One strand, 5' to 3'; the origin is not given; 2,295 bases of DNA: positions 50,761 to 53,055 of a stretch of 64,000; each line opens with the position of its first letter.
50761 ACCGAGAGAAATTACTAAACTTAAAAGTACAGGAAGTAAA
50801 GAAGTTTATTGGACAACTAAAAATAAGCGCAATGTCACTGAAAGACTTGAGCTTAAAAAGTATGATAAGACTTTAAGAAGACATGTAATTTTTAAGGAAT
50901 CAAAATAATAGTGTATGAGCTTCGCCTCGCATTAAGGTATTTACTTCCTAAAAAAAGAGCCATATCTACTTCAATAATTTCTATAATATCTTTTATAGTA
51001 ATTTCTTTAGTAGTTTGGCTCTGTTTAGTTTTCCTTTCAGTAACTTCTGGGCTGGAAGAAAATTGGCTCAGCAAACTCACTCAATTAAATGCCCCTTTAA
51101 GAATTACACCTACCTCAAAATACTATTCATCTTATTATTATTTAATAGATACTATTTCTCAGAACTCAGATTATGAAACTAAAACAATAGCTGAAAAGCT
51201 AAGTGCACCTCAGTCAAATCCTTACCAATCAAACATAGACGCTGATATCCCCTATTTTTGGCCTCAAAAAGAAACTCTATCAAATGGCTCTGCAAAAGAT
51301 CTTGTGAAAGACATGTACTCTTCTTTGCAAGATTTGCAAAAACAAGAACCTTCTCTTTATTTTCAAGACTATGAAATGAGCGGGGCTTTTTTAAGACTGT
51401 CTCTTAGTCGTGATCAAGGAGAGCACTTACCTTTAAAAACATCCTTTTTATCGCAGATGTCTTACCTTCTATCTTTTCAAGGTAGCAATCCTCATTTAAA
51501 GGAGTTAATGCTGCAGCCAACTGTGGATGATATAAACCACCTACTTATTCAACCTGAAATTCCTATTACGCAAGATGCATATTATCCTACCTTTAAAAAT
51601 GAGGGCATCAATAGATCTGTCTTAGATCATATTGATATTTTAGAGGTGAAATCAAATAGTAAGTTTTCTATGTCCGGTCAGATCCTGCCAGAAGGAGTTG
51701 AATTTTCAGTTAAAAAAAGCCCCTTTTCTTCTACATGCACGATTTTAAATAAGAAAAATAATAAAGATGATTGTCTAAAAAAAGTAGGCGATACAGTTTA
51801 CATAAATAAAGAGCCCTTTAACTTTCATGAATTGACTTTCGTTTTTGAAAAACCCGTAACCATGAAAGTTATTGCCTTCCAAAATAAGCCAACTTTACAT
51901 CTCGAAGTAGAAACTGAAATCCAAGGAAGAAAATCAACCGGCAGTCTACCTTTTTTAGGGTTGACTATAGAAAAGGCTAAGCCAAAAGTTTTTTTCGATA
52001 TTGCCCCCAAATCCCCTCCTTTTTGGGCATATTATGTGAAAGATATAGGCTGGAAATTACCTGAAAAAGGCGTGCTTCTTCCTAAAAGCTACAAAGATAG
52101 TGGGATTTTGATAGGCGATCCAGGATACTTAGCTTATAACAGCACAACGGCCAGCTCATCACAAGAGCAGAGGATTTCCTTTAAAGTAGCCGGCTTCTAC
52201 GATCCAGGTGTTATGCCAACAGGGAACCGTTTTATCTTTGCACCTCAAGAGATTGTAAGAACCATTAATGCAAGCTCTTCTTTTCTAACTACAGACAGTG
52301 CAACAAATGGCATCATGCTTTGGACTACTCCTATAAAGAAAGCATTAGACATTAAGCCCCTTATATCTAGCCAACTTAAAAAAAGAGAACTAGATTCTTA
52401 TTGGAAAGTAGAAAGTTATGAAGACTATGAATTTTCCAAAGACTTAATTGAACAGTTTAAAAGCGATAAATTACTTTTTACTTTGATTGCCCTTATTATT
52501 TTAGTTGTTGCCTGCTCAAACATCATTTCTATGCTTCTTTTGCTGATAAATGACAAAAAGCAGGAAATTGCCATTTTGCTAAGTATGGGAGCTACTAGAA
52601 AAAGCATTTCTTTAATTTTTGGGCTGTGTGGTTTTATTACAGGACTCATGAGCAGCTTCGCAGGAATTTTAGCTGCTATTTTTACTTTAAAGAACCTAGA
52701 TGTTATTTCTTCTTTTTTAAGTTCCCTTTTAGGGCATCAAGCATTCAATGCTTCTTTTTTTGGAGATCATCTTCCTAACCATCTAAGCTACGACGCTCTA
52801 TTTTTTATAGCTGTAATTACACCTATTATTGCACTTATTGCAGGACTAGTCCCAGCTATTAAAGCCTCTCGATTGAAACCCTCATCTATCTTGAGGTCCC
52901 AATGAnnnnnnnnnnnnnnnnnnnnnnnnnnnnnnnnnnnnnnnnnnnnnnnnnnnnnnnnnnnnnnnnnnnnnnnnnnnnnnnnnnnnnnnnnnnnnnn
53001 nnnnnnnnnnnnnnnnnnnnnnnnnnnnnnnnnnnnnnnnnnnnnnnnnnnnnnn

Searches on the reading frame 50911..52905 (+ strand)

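Call 34: search_protein_families(library=pfam, proteins=[window:50911-52905:+], max_evalue=0.00001)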
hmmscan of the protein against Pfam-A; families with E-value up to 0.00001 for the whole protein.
window:50911-52905:+ (664 aa): 1 family
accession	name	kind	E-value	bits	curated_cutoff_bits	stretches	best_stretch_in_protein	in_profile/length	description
PF02687.27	FtsX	-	1.3e-13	51.5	25.5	1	525-657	2-120/120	FtsX-like permease C-terminal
